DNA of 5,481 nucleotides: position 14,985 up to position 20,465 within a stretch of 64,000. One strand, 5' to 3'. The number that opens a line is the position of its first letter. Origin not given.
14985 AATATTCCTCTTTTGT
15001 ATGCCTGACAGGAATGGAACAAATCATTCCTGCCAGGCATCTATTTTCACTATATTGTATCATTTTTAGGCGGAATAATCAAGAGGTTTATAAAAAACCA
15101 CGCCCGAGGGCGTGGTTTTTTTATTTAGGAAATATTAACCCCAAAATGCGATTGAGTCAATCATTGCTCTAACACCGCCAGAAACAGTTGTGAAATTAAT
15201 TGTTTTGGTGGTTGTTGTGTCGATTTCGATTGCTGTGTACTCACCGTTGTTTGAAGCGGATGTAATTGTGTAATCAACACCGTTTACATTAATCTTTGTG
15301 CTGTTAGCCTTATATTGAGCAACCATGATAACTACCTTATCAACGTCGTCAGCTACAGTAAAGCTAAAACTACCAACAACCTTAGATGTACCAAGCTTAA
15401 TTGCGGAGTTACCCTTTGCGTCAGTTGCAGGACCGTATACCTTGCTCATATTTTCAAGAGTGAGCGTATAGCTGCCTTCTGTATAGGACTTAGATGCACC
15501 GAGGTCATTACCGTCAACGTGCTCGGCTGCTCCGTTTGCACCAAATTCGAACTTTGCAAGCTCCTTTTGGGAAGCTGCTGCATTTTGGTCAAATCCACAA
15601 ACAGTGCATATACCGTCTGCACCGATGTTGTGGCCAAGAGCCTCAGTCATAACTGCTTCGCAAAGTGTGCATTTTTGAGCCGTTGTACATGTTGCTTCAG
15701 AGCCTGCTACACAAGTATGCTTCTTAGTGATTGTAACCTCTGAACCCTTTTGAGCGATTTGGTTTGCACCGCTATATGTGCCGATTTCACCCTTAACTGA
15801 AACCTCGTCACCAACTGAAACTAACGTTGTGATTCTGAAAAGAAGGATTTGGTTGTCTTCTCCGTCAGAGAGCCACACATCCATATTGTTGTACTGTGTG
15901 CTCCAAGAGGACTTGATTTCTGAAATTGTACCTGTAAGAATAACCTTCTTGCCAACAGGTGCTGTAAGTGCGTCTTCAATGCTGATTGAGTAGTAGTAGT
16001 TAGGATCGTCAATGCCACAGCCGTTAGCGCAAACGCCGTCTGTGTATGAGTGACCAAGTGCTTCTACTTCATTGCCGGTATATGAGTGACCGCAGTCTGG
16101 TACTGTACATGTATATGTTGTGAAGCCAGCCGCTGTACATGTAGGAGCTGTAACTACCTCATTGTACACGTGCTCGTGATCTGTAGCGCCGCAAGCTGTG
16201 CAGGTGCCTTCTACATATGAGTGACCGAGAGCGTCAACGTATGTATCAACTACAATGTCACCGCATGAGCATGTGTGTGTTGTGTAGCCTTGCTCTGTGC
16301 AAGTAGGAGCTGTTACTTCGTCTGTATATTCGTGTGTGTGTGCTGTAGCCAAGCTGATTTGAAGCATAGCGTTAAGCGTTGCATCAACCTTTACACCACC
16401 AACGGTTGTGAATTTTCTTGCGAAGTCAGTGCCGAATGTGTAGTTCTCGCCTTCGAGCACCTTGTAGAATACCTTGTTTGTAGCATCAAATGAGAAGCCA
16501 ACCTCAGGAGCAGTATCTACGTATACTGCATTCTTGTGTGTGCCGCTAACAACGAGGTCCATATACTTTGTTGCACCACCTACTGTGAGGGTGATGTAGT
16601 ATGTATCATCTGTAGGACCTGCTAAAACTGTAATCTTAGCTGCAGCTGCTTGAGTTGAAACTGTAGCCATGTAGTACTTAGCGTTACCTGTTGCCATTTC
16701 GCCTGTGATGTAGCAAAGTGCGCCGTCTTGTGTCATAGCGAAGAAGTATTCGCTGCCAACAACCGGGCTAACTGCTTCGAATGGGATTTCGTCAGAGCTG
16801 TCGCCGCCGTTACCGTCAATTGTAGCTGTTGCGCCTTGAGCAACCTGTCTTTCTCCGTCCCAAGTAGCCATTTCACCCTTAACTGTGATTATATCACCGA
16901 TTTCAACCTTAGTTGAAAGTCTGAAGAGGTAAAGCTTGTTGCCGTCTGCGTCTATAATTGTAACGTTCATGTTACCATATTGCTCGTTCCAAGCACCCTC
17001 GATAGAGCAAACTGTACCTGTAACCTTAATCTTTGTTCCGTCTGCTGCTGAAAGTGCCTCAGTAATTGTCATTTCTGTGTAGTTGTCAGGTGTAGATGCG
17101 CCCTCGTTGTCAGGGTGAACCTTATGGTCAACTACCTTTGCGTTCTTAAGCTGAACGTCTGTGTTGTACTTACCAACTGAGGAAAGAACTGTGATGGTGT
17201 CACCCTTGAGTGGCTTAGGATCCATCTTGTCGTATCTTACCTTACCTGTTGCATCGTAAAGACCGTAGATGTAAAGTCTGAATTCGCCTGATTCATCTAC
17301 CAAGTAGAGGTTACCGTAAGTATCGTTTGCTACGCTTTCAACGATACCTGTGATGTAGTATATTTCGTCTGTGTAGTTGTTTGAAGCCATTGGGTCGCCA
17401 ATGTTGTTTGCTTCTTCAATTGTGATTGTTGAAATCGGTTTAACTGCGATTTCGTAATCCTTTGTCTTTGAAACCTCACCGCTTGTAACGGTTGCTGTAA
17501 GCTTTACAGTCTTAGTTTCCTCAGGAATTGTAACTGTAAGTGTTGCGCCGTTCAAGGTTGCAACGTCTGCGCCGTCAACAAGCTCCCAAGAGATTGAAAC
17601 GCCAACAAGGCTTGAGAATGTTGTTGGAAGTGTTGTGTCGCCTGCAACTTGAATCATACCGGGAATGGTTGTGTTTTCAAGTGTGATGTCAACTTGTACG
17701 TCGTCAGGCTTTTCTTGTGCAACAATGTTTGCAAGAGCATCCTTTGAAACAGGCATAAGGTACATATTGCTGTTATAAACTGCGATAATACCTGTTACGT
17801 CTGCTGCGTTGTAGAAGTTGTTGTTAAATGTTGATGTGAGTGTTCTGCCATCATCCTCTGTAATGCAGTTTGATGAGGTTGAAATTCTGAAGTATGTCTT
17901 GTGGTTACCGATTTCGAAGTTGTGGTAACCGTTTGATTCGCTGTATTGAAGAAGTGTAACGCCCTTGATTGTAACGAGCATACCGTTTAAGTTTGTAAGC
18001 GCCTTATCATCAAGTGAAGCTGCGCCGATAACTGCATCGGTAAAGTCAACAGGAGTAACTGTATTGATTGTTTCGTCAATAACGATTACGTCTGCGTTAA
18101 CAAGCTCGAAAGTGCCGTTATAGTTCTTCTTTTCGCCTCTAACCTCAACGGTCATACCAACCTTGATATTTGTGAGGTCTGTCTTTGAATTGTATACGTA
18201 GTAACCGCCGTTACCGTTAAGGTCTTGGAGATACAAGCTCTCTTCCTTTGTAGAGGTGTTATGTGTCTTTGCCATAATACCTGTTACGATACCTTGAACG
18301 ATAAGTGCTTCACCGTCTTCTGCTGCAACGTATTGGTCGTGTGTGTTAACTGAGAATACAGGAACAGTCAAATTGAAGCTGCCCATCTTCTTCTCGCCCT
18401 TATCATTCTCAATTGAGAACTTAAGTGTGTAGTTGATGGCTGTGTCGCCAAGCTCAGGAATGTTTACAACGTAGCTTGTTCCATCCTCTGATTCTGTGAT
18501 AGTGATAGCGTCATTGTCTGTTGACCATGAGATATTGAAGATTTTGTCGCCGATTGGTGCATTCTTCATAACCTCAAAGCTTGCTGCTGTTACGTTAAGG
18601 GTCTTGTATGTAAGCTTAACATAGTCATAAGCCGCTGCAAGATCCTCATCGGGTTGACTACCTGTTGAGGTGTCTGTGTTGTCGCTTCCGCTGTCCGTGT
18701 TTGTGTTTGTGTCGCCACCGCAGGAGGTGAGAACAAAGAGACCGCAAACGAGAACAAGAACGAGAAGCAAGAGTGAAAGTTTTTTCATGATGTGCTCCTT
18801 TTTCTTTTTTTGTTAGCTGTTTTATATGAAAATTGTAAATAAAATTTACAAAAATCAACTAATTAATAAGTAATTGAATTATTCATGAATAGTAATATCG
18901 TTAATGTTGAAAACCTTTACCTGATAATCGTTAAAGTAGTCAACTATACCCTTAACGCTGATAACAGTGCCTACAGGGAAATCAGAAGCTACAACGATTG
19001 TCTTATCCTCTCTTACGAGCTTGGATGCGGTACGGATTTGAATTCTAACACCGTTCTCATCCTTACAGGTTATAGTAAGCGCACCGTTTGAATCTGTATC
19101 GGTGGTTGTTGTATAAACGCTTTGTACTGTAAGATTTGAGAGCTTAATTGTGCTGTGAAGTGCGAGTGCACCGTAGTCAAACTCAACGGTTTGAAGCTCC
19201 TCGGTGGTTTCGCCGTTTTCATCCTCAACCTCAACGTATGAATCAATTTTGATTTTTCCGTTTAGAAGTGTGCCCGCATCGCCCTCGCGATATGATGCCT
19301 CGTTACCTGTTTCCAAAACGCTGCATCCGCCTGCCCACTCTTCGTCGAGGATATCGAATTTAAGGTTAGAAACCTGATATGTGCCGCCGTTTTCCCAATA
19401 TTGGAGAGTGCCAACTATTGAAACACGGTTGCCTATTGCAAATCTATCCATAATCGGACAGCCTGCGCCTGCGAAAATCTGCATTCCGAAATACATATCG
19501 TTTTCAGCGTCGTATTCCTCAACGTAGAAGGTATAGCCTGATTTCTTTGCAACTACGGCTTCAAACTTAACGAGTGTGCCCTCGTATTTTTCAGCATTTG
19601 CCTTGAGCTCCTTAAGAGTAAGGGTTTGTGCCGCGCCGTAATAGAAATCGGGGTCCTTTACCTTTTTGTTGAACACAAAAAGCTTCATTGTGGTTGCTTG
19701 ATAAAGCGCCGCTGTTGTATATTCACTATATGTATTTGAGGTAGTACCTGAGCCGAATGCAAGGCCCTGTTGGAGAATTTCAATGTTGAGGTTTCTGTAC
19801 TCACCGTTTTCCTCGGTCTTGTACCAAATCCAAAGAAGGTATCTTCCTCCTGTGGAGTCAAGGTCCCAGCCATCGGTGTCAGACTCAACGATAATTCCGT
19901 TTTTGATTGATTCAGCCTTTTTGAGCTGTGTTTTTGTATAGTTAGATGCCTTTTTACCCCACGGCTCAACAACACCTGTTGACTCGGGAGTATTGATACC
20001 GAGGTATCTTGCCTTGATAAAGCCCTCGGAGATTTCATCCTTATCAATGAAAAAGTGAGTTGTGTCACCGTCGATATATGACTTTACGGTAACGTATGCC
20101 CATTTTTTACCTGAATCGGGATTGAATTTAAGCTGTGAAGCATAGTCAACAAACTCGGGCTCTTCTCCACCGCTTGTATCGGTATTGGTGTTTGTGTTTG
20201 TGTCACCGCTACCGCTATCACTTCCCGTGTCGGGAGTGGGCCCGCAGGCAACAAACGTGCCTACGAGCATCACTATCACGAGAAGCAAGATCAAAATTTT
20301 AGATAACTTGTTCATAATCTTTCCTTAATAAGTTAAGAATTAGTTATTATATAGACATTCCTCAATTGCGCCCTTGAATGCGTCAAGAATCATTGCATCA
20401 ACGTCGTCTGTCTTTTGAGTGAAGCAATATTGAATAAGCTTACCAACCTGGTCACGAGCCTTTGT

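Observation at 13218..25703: Candidate extracellular nucleic-acid capture, degradation and import system: a CUT1-type ABC importer co-transcribed with tethered nucleases, convergent on the nucleoside salvage cluster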

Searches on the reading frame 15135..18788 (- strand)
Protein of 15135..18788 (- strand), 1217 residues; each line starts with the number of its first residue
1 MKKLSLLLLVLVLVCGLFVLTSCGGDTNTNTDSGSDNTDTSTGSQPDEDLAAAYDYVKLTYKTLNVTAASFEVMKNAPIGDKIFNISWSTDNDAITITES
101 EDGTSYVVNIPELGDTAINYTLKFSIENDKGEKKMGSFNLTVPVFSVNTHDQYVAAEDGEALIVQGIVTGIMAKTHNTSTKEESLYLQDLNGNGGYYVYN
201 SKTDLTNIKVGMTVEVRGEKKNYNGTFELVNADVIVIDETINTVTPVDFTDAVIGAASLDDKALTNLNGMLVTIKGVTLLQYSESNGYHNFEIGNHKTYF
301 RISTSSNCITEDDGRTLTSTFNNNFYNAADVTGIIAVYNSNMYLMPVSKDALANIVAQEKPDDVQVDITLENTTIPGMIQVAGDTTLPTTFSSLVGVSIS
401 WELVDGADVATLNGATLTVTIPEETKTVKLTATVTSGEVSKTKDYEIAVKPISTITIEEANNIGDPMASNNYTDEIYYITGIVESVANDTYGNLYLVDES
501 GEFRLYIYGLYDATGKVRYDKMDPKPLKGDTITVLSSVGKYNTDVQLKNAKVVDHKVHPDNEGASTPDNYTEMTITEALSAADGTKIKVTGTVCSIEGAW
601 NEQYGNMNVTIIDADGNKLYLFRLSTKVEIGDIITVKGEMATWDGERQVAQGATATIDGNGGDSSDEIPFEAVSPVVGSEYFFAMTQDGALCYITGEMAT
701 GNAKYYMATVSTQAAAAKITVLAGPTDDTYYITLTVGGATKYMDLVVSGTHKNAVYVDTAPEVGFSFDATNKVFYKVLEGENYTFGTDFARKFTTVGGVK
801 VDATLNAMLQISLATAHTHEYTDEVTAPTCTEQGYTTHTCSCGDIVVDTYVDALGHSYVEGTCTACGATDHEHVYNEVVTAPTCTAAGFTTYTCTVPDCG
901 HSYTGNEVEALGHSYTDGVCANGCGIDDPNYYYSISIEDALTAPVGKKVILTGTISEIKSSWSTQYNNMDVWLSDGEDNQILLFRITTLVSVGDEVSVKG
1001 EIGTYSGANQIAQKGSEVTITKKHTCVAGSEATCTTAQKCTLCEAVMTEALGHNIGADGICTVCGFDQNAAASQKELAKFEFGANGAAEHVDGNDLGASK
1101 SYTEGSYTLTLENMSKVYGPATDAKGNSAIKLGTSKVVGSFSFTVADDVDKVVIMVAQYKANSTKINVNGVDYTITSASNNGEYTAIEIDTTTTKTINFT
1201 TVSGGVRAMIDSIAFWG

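Call 4: search_protein_families(library=pfam, proteins=[window:15135-18788:-], max_evalue=0.01)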
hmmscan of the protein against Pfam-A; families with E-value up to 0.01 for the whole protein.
window:15135-18788:- (1217 aa): 3 families
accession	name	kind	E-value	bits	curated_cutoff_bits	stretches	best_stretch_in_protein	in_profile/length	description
PF20578.4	aBig_2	-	3.6e-07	30.4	27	1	380-450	20-87/89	Atrophied bacterial Ig domain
PF01336.31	tRNA_anti-codon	-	9.1e-07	29.2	27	0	201-236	38-74/75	OB-fold nucleic acid binding domain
PF14236.12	DruA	-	0.0078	15.8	27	0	122-158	84-120/297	Druantia protein DruA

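Call 7: search_protein_families(library=ncbifam, proteins=[window:15135-18788:-], max_evalue=0.01)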
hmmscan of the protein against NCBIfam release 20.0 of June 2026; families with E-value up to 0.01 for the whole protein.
window:15135-18788:- (1217 aa): 1 family
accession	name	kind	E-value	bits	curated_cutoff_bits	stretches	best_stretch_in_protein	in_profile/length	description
NF033681.1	ExeM_NucH_DNase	subfamily_domain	1.1e-08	34.5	300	1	164-300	1-135/546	ExeM/NucH family extracellular endonuclease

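Call 35: search_solved_structures(query=window:15135-18788:-, max_evalue=0.1, show_alignments=2)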
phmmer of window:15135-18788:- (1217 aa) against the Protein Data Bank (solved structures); distinct sequences matched with E-value up to 0.1: 0.

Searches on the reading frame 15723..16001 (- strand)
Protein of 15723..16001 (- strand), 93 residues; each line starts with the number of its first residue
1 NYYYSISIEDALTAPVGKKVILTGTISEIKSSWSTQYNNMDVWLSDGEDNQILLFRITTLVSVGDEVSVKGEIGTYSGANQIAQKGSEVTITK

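Call 49: search_protein_families(library=pfam, proteins=[window:15723-16001:-], max_evalue=1)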
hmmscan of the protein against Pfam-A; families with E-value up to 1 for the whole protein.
seq(93 aa): 1 family
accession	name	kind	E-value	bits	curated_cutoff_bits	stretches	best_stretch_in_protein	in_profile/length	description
PF00436.31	SSB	-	0.16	12.4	26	1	56-91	61-96/104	Single-strand binding protein family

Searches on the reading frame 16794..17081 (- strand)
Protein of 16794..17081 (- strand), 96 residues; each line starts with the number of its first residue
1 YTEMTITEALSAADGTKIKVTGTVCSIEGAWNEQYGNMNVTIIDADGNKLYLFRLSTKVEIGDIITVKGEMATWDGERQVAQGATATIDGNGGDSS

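Call 49: search_protein_families(library=pfam, proteins=[window:16794-17081:-], max_evalue=1)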
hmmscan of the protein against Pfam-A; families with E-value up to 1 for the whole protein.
seq(96 aa): 3 families
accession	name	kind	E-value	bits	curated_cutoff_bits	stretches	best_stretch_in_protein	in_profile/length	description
PF20606.3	DUF6799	-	0.0061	16.7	26.8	1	4-29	20-46/63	Domain of unknown function (DUF6799)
PF01336.31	tRNA_anti-codon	-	0.03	14.7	27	1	52-79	38-66/75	OB-fold nucleic acid binding domain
PF04076.19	BOF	-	0.059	13.9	25.8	1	3-48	22-71/103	Bacterial OB fold (BOF) protein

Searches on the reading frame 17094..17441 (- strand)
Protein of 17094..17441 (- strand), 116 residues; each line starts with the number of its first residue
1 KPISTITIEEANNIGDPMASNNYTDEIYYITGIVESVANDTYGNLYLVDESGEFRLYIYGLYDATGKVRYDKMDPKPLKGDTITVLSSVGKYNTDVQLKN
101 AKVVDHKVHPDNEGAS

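Call 49: search_protein_families(library=pfam, proteins=[window:17094-17441:-], max_evalue=1)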
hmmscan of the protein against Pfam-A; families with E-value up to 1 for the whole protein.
seq(116 aa): 1 family
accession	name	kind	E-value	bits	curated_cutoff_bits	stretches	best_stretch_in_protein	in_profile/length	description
PF13316.11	DUF4087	-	0.14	13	25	1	38-76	11-49/97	Protein of unknown function (DUF4087)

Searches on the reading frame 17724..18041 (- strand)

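Call 49: search_protein_families(library=pfam, proteins=[window:17724-18041:-], max_evalue=1)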
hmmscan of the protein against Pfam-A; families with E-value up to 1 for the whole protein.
seq(106 aa): 2 families
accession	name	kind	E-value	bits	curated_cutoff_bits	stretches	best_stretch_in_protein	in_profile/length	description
PF18942.5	DUF5689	-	0.0015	18.9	28.6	1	14-100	131-214/217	Family of unknown function (DUF5689)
PF07715.20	Plug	-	0.17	12.9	23.9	1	4-81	11-81/107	TonB-dependent Receptor Plug Domain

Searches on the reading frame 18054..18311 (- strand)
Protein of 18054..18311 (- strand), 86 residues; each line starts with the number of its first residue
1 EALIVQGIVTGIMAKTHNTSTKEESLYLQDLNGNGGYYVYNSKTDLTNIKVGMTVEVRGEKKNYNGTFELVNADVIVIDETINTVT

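Call 49: search_protein_families(library=pfam, proteins=[window:18054-18311:-], max_evalue=1)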
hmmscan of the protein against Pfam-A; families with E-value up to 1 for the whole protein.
seq(86 aa): 3 families
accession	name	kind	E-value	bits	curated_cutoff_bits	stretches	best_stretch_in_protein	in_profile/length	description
PF01336.31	tRNA_anti-codon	-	0.0046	17.3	27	1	28-77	22-74/75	OB-fold nucleic acid binding domain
PF11518.13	DUF3221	-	0.0049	17.6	26.4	1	18-60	24-62/82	Protein of unknown function (DUF3221)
PF20858.2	Pgp3_N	-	0.14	12.7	27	1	33-58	2-29/68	Immunodominant antigen Pgp3, N-terminal domain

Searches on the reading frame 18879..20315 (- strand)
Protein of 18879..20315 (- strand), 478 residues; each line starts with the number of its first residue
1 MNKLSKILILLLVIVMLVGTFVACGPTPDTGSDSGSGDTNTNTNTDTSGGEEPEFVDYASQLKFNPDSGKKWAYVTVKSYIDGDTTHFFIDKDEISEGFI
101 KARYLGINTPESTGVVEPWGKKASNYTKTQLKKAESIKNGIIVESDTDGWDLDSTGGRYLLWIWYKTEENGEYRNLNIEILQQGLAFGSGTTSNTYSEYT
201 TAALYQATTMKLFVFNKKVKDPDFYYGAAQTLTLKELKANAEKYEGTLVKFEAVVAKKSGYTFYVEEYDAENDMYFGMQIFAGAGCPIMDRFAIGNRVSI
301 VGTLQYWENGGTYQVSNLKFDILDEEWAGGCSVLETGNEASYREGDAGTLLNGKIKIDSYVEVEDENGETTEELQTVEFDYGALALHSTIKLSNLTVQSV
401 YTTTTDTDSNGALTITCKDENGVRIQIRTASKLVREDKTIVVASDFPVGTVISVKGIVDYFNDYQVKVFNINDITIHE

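Call 4: search_protein_families(library=pfam, proteins=[window:18879-20315:-], max_evalue=0.01)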
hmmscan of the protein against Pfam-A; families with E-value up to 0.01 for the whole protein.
window:18879-20315:- (478 aa): 2 families
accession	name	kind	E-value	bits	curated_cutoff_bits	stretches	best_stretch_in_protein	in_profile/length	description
PF00565.23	SNase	-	9.8e-07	29.6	21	1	102-193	2-81/107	Staphylococcal nuclease homologue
PF01336.31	tRNA_anti-codon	-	4.9e-05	23.6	27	0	407-473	12-74/75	OB-fold nucleic acid binding domain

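Call 7: search_protein_families(library=ncbifam, proteins=[window:18879-20315:-], max_evalue=0.01)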
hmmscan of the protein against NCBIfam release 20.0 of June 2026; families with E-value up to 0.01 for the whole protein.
window:18879-20315:- (478 aa): 2 families
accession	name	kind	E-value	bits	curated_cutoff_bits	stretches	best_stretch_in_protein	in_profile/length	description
NF047694.1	TnucaseNucIStaph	equivalog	8.4e-10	38.4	250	1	70-186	42-144/175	thermonuclease NucI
NF047969.1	CaNuclEcnA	equivalog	7.8e-05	22.7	180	1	117-186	63-120/151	calcium-activated nuclease EcnA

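Call 34: search_solved_structures(query=window:18879-20315:-, max_evalue=0.01, show_alignments=2)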
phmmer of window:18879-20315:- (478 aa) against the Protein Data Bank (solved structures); distinct sequences matched with E-value up to 0.01: 0.

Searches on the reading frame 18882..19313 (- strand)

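Call 49: search_protein_families(library=pfam, proteins=[window:18882-19313:-], max_evalue=1)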
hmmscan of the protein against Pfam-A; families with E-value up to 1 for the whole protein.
seq(144 aa): 5 families
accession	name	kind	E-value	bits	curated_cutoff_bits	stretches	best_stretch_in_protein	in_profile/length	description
PF01336.31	tRNA_anti-codon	-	0.0037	17.6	27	1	71-139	11-74/75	OB-fold nucleic acid binding domain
PF19407.5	DUF5979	-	0.039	15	25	1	73-121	17-63/104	Domain of unknown function (DUF5979)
PF05688.17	BIg21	-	0.06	14.3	27.4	1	58-96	50-91/109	Bacterial Immunoglobulin-like 21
PF25797.1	PDF2_C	-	0.078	12.5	27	1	54-131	7-84/241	PDF2-like, C-terminal domain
PF05521.18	Phage_HCP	-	0.14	13.2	25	1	17-95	6-65/106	Phage head completion protein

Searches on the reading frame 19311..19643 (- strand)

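Call 49: search_protein_families(library=pfam, proteins=[window:19311-19643:-], max_evalue=1)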
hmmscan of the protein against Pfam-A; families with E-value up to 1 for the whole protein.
seq(111 aa): 3 families
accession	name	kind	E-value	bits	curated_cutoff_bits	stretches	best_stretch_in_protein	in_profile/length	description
PF13742.12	tRNA_anti_2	-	0.096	13.4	27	1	38-91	38-89/95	OB-fold nucleic acid binding domain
PF19135.5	DUF5818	-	0.16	12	27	0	66-104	29-54/57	Protein of unknown function (DUF5818)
PF01336.31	tRNA_anti-codon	-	0.2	12.1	27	1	64-98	41-74/75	OB-fold nucleic acid binding domain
